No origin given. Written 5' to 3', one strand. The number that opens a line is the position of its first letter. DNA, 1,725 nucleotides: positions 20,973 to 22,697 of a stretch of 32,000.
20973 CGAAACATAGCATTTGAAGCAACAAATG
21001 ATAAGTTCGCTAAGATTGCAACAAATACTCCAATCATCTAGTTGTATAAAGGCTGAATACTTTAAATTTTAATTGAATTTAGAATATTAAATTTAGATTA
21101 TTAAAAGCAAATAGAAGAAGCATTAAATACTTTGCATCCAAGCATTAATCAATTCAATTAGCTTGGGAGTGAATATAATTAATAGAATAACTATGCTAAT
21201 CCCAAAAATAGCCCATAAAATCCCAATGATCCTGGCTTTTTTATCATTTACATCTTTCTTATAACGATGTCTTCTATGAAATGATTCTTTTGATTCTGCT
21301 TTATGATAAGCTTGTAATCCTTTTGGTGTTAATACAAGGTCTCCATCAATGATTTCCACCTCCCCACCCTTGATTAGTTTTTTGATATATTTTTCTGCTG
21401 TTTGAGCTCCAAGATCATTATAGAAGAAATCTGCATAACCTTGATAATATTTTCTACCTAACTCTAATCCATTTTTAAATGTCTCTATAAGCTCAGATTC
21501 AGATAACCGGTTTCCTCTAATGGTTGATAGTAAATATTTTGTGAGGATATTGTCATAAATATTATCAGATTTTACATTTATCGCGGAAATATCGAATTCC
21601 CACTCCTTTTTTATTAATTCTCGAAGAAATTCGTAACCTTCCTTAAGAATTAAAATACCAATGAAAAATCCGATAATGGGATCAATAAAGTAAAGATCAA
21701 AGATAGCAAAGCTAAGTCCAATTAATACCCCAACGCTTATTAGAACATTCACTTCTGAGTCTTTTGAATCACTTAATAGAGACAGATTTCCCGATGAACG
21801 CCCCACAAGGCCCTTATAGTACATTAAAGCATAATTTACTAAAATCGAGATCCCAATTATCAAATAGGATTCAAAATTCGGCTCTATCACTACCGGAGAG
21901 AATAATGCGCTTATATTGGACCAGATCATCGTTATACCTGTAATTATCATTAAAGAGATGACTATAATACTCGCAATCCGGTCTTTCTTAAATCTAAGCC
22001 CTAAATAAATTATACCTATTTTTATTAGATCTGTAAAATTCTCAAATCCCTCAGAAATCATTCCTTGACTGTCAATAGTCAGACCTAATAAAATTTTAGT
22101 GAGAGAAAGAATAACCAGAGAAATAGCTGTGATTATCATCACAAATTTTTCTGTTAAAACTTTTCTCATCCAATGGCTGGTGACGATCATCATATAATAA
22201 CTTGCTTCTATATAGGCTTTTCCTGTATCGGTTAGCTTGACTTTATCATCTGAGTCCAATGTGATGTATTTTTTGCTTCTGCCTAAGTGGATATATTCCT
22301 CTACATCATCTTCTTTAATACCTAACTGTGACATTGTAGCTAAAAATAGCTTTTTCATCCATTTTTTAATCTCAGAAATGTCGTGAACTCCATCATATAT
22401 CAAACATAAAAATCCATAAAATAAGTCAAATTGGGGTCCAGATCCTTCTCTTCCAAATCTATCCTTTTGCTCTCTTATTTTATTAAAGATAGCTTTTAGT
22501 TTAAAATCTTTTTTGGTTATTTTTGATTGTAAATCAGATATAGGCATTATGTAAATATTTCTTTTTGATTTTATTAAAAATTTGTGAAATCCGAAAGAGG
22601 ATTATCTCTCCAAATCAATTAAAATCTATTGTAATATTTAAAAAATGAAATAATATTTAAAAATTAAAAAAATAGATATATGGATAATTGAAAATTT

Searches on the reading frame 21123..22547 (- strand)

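Call 16: search_protein_families(library=pfam, proteins=[window:21123-22547:-], max_evalue=0.001)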
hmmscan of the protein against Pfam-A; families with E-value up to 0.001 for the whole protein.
window:21123-22547:- (474 aa): 2 families
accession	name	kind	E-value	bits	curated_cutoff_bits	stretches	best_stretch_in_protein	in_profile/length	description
PF01545.26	Cation_efflux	-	1.1e-19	71.5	26.6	1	138-312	2-194/198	Cation efflux family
PF24409.1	wHTH-PRTase_assc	-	0.00025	21.5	27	0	73-115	19-57/83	wHTH-PRTase associated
